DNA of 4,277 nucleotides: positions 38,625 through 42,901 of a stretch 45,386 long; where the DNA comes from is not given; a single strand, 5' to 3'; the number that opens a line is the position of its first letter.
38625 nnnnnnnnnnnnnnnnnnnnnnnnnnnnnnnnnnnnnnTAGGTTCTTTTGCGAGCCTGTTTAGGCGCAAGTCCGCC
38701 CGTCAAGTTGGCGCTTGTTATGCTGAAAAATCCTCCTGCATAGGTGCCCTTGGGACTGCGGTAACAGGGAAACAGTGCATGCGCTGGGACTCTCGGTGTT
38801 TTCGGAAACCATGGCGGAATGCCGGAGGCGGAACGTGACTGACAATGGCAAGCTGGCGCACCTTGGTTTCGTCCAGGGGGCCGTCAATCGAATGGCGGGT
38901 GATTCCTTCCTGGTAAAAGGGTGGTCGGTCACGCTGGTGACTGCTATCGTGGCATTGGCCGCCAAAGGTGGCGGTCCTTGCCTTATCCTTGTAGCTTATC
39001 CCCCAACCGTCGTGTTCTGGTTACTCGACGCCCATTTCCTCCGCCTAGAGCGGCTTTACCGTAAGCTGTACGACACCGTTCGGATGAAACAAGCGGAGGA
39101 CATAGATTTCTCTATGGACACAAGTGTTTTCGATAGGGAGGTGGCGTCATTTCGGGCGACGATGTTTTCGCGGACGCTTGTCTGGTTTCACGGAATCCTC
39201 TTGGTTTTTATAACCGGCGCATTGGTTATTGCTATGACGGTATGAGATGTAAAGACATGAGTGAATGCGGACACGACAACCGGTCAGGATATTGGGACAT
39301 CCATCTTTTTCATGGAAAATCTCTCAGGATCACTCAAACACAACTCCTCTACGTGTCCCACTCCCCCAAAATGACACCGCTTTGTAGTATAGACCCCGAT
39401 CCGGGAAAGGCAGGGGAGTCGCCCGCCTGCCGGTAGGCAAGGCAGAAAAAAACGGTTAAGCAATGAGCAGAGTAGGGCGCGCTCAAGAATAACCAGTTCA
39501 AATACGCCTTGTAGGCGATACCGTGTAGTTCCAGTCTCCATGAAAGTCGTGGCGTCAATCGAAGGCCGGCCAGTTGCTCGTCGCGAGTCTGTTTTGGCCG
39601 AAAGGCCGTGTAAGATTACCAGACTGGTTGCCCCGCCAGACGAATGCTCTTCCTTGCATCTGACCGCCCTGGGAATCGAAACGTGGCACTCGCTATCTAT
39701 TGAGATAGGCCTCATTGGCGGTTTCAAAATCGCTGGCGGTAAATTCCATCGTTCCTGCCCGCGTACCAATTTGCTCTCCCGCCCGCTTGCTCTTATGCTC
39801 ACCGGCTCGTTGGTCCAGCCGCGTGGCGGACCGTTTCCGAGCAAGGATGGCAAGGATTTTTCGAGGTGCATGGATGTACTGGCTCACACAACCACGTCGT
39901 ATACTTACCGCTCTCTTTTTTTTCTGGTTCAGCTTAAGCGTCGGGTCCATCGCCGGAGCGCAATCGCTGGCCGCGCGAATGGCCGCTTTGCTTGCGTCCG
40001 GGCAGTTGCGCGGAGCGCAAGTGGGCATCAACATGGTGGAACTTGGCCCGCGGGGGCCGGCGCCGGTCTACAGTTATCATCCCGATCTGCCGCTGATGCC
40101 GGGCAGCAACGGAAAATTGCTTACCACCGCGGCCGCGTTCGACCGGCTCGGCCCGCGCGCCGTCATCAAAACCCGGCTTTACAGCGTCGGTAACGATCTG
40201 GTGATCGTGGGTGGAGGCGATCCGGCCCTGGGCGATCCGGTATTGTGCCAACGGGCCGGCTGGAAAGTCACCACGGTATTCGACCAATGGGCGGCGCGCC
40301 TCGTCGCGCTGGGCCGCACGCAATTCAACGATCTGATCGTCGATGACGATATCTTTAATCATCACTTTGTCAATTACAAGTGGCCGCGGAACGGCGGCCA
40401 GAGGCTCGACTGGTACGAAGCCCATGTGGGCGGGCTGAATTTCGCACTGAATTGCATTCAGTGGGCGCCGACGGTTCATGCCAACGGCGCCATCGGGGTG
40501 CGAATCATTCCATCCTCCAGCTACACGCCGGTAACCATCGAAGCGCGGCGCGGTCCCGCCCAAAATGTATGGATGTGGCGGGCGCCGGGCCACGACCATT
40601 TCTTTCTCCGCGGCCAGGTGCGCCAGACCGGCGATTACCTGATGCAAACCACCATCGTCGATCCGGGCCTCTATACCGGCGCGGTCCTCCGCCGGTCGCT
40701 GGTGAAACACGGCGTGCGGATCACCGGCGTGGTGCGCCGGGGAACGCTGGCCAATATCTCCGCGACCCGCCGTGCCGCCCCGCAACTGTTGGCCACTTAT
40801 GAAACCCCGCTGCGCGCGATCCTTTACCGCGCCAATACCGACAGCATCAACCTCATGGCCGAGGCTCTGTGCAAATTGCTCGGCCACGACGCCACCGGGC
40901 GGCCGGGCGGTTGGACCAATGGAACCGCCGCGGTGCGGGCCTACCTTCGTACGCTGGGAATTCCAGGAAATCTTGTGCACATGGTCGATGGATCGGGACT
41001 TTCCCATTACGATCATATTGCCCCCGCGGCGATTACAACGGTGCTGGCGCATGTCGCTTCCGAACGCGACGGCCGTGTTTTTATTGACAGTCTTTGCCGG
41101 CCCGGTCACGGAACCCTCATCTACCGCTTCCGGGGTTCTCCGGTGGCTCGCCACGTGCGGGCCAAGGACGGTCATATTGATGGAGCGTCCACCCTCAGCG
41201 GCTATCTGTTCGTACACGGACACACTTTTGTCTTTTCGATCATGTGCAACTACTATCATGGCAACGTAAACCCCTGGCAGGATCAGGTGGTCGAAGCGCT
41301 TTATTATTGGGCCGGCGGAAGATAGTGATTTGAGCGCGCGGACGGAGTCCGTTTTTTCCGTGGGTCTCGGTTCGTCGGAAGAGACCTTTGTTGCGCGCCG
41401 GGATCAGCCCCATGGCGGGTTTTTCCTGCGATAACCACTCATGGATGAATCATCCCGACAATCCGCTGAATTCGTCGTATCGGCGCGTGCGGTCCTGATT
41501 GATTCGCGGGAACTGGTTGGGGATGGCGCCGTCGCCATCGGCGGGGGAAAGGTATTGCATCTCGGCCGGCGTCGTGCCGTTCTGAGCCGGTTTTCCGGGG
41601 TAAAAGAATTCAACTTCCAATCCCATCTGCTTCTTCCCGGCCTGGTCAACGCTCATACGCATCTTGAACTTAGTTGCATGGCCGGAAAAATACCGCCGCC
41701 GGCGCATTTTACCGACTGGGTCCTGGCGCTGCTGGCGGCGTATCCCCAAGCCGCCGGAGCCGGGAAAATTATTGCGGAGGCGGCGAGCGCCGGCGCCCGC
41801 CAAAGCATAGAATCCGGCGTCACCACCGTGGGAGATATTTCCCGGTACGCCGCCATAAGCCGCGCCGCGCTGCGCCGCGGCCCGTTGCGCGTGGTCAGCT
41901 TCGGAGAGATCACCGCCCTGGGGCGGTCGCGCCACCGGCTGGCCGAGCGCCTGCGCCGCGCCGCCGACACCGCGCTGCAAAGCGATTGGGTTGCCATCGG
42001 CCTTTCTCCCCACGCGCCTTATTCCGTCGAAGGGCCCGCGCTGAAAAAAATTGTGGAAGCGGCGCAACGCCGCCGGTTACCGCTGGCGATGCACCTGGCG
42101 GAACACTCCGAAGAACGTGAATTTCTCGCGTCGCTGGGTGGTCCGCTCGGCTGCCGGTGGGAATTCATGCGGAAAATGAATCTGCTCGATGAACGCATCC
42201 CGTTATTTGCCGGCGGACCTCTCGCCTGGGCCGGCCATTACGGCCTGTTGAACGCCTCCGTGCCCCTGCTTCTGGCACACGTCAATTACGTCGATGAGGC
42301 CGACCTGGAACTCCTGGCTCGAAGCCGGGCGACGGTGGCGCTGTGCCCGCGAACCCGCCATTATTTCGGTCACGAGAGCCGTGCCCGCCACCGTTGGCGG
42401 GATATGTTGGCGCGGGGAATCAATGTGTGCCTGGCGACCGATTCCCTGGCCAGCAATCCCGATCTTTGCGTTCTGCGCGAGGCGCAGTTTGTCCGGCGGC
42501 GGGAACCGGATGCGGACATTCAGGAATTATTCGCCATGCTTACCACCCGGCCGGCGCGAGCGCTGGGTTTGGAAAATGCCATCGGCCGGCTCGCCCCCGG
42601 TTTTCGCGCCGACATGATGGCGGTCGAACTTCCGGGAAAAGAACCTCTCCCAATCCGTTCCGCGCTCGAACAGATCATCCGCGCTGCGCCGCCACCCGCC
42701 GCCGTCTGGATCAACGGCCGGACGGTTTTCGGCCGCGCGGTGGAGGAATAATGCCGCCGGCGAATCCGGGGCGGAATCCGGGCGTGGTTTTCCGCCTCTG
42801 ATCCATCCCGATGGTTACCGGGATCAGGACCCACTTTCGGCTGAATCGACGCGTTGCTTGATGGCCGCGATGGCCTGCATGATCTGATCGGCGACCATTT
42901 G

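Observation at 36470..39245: GmrSD-like nuclease + ThsB-like TIR + small 3-TM protein: a Thoeris-like module with no ThsA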

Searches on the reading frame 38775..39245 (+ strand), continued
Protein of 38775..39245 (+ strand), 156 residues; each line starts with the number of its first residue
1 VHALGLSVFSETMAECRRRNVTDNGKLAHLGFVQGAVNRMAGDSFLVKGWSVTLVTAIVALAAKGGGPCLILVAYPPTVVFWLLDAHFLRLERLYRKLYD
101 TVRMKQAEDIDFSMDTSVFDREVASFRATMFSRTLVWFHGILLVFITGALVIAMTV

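Call 34: search_dna_similar(query=window:38835-39245:+, collection=plasmids, mode=protein, max_rows=15, max_evalue=0.001)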
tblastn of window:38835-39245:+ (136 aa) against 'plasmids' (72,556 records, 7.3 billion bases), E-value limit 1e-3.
Records with a match: 125; places in all: 127; records where one place covers at least 80% of the query: 103.
Best place of each record, by identity: <60% 125.
By first word of the organism name: Klebsiella 40; Escherichia 36; Campylobacter 10; Lactiplantibacillus 5; Priestia 3; Enterobacter 3; Levilactobacillus 3; Streptomyces 2; Rhodococcus 2; Sulfitobacter 2; and 17 more.
By predicted mobility (MOB-suite, as given by PLSDB): conjugative 82; non-mobilizable 29; mobilizable 14.
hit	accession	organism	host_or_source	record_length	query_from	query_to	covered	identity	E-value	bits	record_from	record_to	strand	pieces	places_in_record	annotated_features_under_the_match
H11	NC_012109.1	Desulforapulum autotrophicum HRM2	-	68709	6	136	96%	47.3%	6e-25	105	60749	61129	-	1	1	hypothetical protein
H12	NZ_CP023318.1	Priestia megaterium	Plant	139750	1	132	97%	43.6%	9e-20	91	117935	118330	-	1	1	hypothetical protein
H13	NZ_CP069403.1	Priestia megaterium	Homo sapiens,Pure culture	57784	6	119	84%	47.8%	1e-20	93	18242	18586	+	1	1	hypothetical protein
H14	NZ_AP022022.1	Klebsiella sp. WP3-S18-ESBL-05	-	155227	6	126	89%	43.1%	1e-20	93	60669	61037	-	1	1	hypothetical protein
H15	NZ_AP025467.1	Vibrio chagasii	-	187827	6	126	89%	43.0%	7e-18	85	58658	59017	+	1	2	hypothetical protein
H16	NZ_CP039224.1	Piscirickettsia salmonis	Salmo salar,cell culture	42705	5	112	79%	47.2%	5e-19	89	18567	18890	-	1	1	none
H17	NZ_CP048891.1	Priestia megaterium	culture,agricultural soil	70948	6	119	84%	43.5%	5e-19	89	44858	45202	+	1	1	hypothetical protein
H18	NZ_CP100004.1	Halorussus vallis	cell culture,saline soil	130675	3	126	91%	38.9%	3e-16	81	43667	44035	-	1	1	hypothetical protein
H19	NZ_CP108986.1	Streptomyces sp. NBC_00724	-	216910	3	123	89%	38.8%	4e-14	75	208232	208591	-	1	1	hypothetical protein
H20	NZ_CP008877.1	Terribacillus goriensis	Cryptomeria japonica var. sinensis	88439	1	119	88%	39.2%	5e-16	80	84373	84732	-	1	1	hypothetical protein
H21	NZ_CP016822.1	Rhodococcus sp. p52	oil-polluted soil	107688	1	126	93%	36.5%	5e-9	60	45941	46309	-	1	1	hypothetical protein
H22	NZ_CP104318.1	Streptomyces angustmyceticus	whole organism,soil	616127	6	131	93%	36.2%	9e-10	62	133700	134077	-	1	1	hypothetical protein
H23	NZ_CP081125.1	Sulfitobacter sp. S190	-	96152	2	132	96%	34.1%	2e-14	75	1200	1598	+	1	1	hypothetical protein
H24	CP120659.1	Lactiplantibacillus plantarum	whole organism,fermented mustard green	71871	2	132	96%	33.3%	1e-11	67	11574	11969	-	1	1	hypothetical protein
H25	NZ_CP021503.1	Lactiplantibacillus plantarum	cell culture,food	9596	6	132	93%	34.4%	2e-10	64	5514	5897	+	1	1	hypothetical protein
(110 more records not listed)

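Call 35: get_annotated_region(hit=H12, flank=4000)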
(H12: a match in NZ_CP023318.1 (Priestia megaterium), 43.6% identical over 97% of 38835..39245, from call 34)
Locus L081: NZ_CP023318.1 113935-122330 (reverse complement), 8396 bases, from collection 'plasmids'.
description: Priestia megaterium strain A plasmid p1, complete sequence
organism: Priestia megaterium (NCBI taxid 1404)
taxonomy: Bacteria; Bacillota; Bacilli; Bacillales; Bacillaceae; Priestia; Priestia megaterium
host: -; source: Plant; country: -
typing (MOB-suite, as given by PLSDB): mobilizable; replicon rep_cluster_385; relaxase MOBP
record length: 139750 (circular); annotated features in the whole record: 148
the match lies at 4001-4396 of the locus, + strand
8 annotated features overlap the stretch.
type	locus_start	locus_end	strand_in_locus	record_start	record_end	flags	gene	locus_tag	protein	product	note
CDS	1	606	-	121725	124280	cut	-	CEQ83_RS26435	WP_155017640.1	SNF2-related protein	-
CDS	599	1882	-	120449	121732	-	-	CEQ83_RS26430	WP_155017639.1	hypothetical protein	-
CDS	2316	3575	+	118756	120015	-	dcm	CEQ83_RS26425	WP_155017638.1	DNA (cytosine-5-)-methyltransferase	GO:0006304 - DNA modification [Evidence IEA]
CDS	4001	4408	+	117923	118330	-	-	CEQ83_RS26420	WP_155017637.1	hypothetical protein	-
CDS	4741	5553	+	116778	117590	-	-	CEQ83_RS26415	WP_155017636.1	toll/interleukin-1 receptor domain-containing protein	-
CDS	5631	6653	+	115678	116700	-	-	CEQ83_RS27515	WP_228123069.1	TIR domain-containing protein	GO:0007165 - signal transduction [Evidence IEA]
CDS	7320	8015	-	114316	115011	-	-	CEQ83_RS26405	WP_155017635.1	hypothetical protein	-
CDS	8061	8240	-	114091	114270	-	-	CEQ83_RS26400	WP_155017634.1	hypothetical protein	-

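Call 36: get_annotated_region(hit=H14, flank=4000)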
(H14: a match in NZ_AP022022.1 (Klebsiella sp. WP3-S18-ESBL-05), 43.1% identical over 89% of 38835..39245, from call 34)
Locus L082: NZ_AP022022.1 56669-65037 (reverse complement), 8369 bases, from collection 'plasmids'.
description: Klebsiella sp. WP3-S18-ESBL-05 plasmid pWP3-S18-ESBL-05_2, complete sequence
organism: Klebsiella sp. WP3-S18-ESBL-05 (NCBI taxid 2675711)
taxonomy: Bacteria; Pseudomonadota; Gammaproteobacteria; Enterobacterales; Enterobacteriaceae; Klebsiella; Klebsiella sp. WP3-S18-ESBL-05
host: -; source: -; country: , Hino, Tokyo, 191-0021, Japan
typing (MOB-suite, as given by PLSDB): conjugative; relaxase MOBF; mating-pair formation MPF_F
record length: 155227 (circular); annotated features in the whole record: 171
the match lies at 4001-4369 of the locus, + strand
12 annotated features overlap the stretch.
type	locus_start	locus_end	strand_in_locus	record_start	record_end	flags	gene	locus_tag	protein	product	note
CDS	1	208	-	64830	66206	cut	-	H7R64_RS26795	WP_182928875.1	DUF3560 domain-containing protein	-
CDS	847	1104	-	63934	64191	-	-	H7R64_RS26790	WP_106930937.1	DNA polymerase III subunit theta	GO:0006260 - DNA replication [Evidence IEA]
CDS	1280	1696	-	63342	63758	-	-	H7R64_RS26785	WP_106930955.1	DUF1380 family protein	-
CDS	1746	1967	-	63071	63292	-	-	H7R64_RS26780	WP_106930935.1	hypothetical protein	-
CDS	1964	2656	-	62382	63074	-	-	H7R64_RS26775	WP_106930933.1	DNA methylase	-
CDS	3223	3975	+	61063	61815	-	-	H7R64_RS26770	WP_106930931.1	toll/interleukin-1 receptor domain-containing protein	GO:0007165 - signal transduction [Evidence IEA]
CDS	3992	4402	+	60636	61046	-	-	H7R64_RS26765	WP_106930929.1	hypothetical protein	-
CDS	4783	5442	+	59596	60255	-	-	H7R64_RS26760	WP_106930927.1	hypothetical protein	-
CDS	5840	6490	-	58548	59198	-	-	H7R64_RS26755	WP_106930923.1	plasmid partitioning/stability family protein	-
CDS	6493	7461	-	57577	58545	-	parM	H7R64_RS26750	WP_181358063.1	plasmid segregation protein ParM domain-containing protein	-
CDS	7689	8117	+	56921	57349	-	umuD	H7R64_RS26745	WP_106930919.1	translesion error-prone DNA polymerase V autoproteolytic subunit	-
CDS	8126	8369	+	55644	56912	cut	umuC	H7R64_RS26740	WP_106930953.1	translesion error-prone DNA polymerase V subunit UmuC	GO:0006281 - DNA repair [Evidence IEA]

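Call 38: search_protein_families(library=pfam, proteins=[L081:4001-4408:+, L082:3992-4402:+, L081:4741-5553:+, L082:3223-3975:+, L081:5631-6653:+], max_evalue=10)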
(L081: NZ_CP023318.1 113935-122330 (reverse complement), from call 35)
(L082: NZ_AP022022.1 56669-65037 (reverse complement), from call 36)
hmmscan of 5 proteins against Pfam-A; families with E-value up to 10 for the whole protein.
L081:4001-4408:+ (135 aa): 1 family
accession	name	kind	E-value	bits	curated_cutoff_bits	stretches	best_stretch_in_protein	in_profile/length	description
PF11241.13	DUF3043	-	4.6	7.7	25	1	17-83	74-138/171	Protein of unknown function (DUF3043)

L082:3992-4402:+ (136 aa): 1 family
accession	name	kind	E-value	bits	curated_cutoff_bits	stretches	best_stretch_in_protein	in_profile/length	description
PF11683.13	DUF3278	-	0.0052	17.3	26.6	1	13-77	28-94/130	Protein of unknown function (DUF3278)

L081:4741-5553:+ (270 aa): 1 family
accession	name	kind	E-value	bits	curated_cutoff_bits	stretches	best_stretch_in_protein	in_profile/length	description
PF13676.11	TIR_2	-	0.0003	21.7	28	1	62-139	1-76/122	TIR domain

L082:3223-3975:+ (250 aa): 2 families
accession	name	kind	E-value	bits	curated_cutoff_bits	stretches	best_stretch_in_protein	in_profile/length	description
PF13676.11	TIR_2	-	3.6e-06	27.9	28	1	63-94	1-31/122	TIR domain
PF10137.14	CAP12-PCTIR_TIR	-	0.11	13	24.7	0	62-86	1-23/119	CAP12/Pycsar effector protein, TIR domain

L081:5631-6653:+ (340 aa): 2 families
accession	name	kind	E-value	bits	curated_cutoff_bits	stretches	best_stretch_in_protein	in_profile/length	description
PF13676.11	TIR_2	-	8.2e-19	68.7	28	1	207-319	1-109/122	TIR domain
PF01582.25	TIR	-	2.4e-06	27.9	21.3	1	205-302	2-97/179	TIR domain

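Call 54: find_encoding_contigs(protein=P0002, flank=8000, max_places=3)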
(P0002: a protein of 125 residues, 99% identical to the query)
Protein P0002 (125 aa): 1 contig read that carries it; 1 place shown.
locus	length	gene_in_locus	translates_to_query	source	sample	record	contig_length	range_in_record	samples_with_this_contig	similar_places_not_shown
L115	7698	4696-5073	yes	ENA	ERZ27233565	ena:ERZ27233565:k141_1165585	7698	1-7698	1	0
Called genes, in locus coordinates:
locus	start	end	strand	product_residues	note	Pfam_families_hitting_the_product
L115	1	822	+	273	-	?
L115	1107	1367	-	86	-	-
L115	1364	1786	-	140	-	PF13470:PIN_3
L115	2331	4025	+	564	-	PF03235:GmrSD_N, PF07510:GmrSD_C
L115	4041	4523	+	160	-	PF08937:ThsB_TIR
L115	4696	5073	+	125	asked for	-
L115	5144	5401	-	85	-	-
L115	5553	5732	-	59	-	-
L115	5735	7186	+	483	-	PF02113:Peptidase_S13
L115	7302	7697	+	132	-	?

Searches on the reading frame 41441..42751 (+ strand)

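Call 64: search_protein_families(library=pfam, proteins=[window:41441-42751:+], max_evalue=0.0001)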
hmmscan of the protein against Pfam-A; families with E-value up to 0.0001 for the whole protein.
window:41441-42751:+ (436 aa): 2 families
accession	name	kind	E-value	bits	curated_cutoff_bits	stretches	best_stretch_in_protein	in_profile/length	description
PF01979.26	Amidohydro_1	-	8.3e-42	144.1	25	1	64-429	2-345/345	Amidohydrolase family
PF07969.17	Amidohydro_3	-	1.7e-19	71.1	29.7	1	278-430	310-472/472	Amidohydrolase family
